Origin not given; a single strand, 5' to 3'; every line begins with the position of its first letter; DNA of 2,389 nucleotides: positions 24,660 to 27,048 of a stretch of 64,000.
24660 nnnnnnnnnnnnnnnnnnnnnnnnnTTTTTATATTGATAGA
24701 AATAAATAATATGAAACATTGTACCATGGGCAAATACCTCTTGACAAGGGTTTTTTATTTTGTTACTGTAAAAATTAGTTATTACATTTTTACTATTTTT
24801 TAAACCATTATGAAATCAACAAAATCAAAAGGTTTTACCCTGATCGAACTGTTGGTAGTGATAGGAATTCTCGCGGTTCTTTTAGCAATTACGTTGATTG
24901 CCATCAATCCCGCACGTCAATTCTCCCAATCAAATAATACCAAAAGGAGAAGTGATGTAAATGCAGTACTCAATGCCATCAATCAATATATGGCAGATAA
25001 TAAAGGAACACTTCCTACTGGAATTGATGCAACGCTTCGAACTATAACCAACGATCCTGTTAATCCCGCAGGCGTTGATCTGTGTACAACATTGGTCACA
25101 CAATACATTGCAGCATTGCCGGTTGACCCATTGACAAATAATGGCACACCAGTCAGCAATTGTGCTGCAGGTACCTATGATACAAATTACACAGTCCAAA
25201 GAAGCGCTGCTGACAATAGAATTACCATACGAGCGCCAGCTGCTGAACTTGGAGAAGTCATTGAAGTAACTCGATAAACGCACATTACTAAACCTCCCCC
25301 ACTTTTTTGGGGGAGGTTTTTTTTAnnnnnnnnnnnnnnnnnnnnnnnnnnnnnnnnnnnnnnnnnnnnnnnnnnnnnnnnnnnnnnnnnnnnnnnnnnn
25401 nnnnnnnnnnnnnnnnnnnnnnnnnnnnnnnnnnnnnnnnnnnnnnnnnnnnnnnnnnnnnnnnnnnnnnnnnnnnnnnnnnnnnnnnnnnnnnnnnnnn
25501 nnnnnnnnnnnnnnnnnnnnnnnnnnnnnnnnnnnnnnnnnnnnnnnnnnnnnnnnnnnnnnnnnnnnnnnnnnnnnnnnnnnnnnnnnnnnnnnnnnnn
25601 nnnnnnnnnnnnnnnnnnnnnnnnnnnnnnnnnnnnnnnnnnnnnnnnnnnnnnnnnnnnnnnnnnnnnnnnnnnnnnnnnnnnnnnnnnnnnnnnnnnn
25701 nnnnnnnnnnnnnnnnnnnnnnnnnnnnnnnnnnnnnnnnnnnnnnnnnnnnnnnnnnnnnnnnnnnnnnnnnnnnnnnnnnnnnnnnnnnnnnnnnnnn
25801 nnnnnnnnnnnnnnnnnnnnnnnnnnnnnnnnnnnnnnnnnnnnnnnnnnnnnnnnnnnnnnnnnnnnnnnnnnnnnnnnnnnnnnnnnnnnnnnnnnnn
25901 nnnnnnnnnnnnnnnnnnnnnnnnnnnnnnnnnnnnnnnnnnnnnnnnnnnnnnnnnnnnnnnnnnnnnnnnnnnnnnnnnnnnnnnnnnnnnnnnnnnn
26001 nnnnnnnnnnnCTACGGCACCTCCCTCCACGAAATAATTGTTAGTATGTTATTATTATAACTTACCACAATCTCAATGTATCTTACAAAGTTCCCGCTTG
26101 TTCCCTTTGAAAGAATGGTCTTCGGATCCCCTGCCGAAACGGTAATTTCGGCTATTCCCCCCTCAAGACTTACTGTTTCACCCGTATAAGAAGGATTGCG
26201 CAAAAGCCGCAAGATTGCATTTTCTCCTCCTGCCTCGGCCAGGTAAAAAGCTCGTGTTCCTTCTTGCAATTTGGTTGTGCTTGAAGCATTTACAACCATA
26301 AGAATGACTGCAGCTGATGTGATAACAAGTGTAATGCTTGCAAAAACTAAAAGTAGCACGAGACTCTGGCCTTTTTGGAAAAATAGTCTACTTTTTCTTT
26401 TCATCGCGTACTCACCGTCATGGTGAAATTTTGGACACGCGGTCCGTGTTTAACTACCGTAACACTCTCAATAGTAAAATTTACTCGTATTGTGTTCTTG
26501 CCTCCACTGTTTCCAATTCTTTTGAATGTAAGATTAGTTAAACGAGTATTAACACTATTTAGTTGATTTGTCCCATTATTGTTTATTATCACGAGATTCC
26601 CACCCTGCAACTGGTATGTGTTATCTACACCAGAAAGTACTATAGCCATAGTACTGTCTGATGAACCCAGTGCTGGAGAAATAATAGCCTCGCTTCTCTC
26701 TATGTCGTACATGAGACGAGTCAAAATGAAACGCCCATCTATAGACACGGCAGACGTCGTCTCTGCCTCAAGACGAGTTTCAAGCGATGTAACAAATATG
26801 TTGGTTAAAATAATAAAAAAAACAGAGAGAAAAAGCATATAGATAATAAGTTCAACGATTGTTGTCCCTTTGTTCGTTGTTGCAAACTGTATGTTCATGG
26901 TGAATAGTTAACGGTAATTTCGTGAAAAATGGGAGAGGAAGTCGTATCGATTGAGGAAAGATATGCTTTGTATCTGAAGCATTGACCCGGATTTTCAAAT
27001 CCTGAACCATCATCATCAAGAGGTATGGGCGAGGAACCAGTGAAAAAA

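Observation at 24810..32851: Type IV pilus locus with a 636-aa prepilin carrying a beta-propeller-like repeat domain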

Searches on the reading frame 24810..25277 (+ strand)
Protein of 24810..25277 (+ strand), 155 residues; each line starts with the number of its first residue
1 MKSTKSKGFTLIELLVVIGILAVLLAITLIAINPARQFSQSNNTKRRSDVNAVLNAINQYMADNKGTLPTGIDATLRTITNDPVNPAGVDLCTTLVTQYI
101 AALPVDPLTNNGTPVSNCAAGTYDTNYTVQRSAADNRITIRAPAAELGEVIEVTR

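Call 3: search_protein_families(library=pfam, proteins=[window:24810-25277:+], max_evalue=0.1)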
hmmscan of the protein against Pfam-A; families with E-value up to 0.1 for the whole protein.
window:24810-25277:+ (155 aa): 3 families
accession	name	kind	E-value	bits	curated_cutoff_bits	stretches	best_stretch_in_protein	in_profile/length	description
PF07963.17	N_methyl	-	1.8e-08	34.1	21.2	1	5-28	3-26/27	Prokaryotic N-terminal methylation motif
PF08334.16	T2SSG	-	0.019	15.5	21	1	36-124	4-86/108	Type II secretion system (T2SS), protein G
PF15879.10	MWFE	-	0.02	15.6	27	1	13-48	3-38/55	NADH-ubiquinone oxidoreductase MWFE subunit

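Call 4: search_protein_families(library=ncbifam, proteins=[window:24810-25277:+], max_evalue=0.1)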
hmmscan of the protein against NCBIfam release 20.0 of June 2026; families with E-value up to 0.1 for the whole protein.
window:24810-25277:+ (155 aa): 20 families
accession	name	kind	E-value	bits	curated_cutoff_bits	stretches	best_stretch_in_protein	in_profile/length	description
TIGR01710.1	typeII_sec_gspG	equivalog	4.6e-11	42.9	88.85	1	7-124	1-111/134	type II secretion system major pseudopilin GspG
TIGR02532.1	IV_pilin_GFxxxE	domain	2.2e-07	30.4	16.3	1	7-29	2-24/24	prepilin-type N-terminal cleavage/methylation domain-containing protein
NF007862.0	PRK10574.1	equivalog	4.8e-06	26.8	138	1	4-31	2-29/145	prepilin peptidase-dependent pilin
NF041013.1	T4P_ComGE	equivalog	5.9e-06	26.3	49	1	5-65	2-61/83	competence type IV pilus minor pilin ComGE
NF040999.1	pilin_ComGC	equivalog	6e-06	26.4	75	1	7-65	2-58/84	competence type IV pilus major pilin ComGC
TIGR01708.2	typeII_sec_gspH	equivalog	1e-05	25.6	80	1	6-55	1-48/169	type II secretion system minor pseudopilin GspH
TIGR02596.1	TIGR02596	subfamily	5.9e-05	23.2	70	1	9-40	1-32/196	Verru_Chthon cassette protein D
NF041775.1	typeIV_PilA_Myxo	equivalog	0.00054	20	400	1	5-60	9-62/214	type IV pilin protein PilA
NF040982.1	ComGD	equivalog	0.00075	19.9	70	1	7-35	2-29/139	competence type IV pilus minor pilin ComGD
TIGR02599.1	TIGR02599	subfamily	0.00076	18.8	256.5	1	8-59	1-54/361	Verru_Chthon cassette protein C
NF007800.0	PRK10506.1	equivalog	0.0014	18.5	158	1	4-32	6-34/163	prepilin peptidase-dependent protein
NF041002.1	pilin_ComGF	equivalog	0.0037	17.5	80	1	7-61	2-56/139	competence type IV pilus minor pilin ComGF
NF047828.1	T3SSXpsI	equivalog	0.0051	16.8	150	1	7-46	2-42/132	type II secretion system protein XpsI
TIGR01707.1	gspI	equivalog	0.0071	16.8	44.35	1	8-33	1-26/101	type II secretion system minor pseudopilin GspI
NF006453.0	PRK08808.1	equivalog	0.012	14.7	295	1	2-60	2-62/211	type II secretion system protein J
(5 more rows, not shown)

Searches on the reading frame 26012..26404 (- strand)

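Call 3: search_protein_families(library=pfam, proteins=[window:26012-26404:-], max_evalue=0.1)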
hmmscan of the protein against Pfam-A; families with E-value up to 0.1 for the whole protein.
window:26012-26404:- (130 aa): 1 family
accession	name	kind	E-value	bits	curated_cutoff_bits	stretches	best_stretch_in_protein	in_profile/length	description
PF12869.13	tRNA_anti-like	-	0.048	13.7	23.5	0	13-106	5-100/146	tRNA_anti-like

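Call 4: search_protein_families(library=ncbifam, proteins=[window:26012-26404:-], max_evalue=0.1)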
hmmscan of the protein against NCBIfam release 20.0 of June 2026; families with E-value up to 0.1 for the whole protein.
window:26012-26404:- (130 aa): 0 families

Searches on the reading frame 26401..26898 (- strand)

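Call 3: search_protein_families(library=pfam, proteins=[window:26401-26898:-], max_evalue=0.1)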
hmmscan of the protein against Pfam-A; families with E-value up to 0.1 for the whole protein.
window:26401-26898:- (165 aa): 2 families
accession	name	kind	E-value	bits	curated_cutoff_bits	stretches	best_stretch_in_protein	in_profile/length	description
PF05814.16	Ac76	-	0.0097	16.4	22.5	1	8-40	17-49/83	Orf76 (Ac76)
PF17246.8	CDC24_OB1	-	0.028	14.9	25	1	79-147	48-115/125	Cell division control protein 24, OB domain 1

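Call 4: search_protein_families(library=ncbifam, proteins=[window:26401-26898:-], max_evalue=0.1)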
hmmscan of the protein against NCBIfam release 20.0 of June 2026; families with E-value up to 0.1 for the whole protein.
window:26401-26898:- (165 aa): 0 families
